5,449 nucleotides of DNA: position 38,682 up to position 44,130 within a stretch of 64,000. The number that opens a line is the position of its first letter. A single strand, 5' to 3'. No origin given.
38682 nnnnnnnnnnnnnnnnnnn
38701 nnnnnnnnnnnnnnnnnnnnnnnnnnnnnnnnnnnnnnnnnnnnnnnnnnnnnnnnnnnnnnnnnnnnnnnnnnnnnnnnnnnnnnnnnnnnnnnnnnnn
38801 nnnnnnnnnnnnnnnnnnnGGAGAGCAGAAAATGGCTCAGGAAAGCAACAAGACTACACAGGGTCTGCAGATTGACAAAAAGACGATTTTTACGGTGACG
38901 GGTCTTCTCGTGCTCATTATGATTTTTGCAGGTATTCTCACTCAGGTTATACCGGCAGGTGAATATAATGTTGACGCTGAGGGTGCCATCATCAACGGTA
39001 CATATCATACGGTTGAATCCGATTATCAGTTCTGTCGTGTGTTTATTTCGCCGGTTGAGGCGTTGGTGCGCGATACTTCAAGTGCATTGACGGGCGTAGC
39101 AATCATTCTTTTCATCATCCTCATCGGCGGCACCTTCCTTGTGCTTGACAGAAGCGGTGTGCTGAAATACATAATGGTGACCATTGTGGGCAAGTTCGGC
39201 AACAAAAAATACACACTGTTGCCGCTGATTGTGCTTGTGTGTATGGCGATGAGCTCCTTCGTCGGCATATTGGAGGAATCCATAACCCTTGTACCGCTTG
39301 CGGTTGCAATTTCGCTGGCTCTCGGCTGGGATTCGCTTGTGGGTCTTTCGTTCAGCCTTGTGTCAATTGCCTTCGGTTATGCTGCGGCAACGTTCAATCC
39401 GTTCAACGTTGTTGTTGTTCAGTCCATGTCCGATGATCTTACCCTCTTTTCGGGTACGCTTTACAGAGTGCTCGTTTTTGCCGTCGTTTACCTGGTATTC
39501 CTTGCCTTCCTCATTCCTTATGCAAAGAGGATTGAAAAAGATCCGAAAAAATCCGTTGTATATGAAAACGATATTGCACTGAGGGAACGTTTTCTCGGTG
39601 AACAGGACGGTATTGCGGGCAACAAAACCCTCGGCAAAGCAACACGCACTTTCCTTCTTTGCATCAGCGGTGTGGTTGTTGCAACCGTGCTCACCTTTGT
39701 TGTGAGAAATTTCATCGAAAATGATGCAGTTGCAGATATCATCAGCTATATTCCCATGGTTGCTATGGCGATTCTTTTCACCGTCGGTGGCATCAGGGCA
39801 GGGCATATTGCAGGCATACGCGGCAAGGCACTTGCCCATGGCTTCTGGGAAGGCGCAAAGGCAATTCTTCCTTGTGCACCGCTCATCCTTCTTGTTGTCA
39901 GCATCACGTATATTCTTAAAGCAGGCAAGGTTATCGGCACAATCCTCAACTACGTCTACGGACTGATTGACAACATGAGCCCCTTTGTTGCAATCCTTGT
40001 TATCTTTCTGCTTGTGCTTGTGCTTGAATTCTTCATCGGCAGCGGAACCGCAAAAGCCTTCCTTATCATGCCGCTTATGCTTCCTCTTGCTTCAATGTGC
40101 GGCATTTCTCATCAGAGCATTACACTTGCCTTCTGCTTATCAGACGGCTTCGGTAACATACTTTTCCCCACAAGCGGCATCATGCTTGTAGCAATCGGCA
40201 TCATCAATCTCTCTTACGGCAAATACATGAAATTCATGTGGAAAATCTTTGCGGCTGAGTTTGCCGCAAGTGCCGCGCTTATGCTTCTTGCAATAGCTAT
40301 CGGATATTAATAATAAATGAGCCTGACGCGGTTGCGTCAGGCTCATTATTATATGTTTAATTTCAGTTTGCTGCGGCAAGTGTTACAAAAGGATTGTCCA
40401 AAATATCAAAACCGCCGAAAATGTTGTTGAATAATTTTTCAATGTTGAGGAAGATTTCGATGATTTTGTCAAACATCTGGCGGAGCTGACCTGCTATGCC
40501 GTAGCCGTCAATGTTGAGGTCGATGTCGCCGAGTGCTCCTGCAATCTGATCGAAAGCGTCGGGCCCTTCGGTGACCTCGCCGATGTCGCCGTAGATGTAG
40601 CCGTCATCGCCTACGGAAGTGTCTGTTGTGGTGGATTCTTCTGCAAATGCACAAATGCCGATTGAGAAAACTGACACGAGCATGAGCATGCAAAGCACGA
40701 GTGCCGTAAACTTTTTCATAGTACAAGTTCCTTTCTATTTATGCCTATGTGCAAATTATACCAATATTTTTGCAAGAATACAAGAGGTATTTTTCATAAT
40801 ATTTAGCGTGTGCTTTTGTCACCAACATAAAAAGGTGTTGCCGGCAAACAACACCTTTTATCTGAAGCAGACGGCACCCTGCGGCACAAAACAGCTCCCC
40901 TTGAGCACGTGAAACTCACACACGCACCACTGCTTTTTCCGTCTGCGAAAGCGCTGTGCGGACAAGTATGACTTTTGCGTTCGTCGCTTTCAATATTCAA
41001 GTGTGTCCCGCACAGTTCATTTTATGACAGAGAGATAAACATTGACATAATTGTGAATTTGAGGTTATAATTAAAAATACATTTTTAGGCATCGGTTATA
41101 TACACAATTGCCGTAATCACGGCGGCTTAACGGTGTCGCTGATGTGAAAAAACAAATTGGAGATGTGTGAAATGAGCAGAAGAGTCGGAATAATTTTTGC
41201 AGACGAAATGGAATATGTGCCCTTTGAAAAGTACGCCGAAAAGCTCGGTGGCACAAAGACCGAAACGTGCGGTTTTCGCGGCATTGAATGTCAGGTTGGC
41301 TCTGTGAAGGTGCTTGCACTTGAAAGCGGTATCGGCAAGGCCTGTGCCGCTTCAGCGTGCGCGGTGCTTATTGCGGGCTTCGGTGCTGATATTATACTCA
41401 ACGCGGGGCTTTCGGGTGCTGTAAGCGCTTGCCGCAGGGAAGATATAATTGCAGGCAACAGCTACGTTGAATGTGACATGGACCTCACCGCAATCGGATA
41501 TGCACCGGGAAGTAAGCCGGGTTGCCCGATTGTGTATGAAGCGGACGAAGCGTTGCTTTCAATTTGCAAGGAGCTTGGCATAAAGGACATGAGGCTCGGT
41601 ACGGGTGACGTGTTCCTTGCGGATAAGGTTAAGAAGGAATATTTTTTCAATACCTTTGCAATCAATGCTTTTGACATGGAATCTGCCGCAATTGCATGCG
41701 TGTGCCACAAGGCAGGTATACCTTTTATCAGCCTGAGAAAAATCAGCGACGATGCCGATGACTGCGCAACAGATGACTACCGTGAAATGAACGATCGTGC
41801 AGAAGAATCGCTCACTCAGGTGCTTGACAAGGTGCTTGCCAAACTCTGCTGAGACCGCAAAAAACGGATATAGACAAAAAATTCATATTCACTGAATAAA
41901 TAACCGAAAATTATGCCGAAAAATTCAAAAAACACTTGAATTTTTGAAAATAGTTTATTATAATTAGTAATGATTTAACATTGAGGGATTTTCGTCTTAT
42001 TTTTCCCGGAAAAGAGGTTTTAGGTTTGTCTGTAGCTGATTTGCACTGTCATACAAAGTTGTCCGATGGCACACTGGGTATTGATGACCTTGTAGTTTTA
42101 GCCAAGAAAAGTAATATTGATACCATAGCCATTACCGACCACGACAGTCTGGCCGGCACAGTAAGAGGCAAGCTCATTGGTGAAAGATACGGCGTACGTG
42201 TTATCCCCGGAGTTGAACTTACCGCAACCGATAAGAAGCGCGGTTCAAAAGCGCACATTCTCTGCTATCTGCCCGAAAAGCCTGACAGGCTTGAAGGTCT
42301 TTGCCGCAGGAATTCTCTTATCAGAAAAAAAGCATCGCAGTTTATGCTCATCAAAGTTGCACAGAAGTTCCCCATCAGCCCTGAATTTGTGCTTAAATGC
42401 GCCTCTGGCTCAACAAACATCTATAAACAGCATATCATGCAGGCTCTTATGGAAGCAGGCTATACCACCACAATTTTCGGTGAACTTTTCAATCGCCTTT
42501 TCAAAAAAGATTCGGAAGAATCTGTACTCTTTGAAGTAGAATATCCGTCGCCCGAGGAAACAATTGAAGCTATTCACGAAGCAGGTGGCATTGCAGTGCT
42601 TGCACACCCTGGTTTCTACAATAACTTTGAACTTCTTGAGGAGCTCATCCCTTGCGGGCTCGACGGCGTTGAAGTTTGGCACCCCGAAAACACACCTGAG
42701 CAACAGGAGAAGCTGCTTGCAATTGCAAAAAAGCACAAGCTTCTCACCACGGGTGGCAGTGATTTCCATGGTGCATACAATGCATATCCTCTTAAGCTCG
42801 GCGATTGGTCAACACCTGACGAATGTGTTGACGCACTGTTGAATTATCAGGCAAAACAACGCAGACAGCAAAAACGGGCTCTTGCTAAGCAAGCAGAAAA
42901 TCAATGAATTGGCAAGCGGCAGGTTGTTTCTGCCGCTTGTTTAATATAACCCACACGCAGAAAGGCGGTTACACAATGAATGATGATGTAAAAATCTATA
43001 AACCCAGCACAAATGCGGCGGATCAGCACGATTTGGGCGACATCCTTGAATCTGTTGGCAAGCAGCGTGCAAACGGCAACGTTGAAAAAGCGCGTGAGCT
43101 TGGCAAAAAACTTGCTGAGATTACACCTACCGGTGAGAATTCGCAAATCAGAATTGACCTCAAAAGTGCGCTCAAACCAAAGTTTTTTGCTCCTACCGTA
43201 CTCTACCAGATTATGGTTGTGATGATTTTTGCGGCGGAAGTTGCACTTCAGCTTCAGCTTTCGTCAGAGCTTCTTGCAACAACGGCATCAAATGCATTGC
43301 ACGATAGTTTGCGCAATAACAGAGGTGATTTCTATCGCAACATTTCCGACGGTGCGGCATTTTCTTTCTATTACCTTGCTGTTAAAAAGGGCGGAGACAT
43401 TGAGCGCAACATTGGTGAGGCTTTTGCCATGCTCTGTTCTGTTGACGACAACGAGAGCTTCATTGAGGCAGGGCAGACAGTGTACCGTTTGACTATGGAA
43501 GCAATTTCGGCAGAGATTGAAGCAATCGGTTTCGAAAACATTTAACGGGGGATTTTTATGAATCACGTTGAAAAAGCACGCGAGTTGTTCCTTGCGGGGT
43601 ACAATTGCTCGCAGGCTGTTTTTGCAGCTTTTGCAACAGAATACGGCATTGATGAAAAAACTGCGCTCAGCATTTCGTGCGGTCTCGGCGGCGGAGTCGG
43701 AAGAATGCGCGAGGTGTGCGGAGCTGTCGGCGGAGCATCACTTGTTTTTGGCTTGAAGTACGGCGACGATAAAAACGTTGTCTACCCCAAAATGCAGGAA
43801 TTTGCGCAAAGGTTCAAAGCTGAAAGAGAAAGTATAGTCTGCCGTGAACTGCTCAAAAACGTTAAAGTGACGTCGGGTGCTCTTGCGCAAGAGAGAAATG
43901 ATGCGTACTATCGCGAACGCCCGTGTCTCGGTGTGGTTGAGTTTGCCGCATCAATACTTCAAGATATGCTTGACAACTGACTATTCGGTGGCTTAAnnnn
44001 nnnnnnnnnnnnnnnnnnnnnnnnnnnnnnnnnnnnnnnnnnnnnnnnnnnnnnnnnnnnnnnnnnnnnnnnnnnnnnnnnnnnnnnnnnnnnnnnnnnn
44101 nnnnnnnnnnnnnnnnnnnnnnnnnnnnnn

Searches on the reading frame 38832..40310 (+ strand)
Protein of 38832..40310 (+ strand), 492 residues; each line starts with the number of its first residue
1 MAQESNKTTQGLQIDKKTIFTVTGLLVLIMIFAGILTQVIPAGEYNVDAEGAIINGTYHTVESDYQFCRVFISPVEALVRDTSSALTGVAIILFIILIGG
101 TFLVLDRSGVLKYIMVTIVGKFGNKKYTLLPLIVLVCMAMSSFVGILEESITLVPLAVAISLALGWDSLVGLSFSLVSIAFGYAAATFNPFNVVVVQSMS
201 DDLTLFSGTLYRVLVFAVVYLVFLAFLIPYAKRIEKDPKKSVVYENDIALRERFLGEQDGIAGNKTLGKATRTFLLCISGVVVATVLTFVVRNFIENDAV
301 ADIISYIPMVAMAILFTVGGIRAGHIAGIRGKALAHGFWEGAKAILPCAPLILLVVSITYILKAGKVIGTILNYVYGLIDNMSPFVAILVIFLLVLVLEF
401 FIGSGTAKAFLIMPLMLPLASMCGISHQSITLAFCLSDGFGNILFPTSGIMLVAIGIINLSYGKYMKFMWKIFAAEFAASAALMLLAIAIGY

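Call 74: search_protein_families(library=pfam, proteins=[window:38832-40310:+], max_evalue=0.0001)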
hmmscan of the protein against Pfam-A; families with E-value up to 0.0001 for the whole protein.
window:38832-40310:+ (492 aa): 4 families
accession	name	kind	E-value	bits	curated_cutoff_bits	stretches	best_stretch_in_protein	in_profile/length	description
PF03606.21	DcuC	-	6.5e-66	223.2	23.1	1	24-488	6-460/461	C4-dicarboxylate anaerobic carrier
PF03553.21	Na_H_antiporter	-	2.6e-07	30.6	23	1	204-474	38-290/303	Na+/H+ antiporter family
PF03600.22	CitMHS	-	1.3e-05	24.9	31.9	1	30-433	32-330/336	Citrate transporter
PF03806.19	ABG_transport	-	7.5e-05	21.6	27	0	77-458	66-453/502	AbgT putative transporter family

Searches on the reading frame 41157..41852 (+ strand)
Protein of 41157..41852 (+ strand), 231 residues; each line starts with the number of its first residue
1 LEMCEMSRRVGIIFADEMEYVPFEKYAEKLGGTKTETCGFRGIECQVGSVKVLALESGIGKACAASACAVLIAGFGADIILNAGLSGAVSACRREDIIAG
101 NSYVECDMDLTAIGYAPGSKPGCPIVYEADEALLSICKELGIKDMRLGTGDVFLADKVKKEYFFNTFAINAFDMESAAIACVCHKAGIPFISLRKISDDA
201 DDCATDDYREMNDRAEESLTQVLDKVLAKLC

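Call 74: search_protein_families(library=pfam, proteins=[window:41157-41852:+], max_evalue=0.0001)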
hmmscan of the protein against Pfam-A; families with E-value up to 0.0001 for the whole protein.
window:41157-41852:+ (231 aa): 1 family
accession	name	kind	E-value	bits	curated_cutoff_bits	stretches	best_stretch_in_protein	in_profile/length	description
PF01048.26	PNP_UDP_1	-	9.6e-30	104.1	25.1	1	9-227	1-232/233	Phosphorylase superfamily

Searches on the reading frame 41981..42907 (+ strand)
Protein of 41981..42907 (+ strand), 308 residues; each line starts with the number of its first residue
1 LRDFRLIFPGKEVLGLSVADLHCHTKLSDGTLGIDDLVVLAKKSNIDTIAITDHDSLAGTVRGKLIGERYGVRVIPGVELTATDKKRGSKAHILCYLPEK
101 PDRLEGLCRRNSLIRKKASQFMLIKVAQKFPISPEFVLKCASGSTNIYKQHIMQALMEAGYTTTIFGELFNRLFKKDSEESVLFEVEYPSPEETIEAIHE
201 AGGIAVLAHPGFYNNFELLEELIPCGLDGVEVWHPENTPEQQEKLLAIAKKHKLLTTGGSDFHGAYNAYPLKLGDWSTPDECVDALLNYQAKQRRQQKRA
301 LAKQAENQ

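Call 74: search_protein_families(library=pfam, proteins=[window:41981-42907:+], max_evalue=0.0001)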
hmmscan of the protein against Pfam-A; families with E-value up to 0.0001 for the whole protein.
window:41981-42907:+ (308 aa): 1 family
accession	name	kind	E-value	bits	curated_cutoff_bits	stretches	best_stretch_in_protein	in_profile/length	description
PF02811.25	PHP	-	5e-11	43.6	26.4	1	20-102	1-86/164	PHP domain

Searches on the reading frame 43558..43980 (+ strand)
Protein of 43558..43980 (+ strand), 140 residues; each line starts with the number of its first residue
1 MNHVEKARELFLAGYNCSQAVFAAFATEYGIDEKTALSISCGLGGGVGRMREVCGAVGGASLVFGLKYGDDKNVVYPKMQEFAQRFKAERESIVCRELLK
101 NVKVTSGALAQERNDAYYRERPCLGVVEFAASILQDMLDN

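Call 74: search_protein_families(library=pfam, proteins=[window:43558-43980:+], max_evalue=0.0001)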
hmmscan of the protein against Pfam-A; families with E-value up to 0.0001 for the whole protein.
window:43558-43980:+ (140 aa): 1 family
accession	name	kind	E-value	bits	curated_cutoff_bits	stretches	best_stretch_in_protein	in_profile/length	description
PF09719.15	C_GCAxxG_C_C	-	4.5e-33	114.3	27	1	15-137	1-118/118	Putative redox-active protein (C_GCAxxG_C_C)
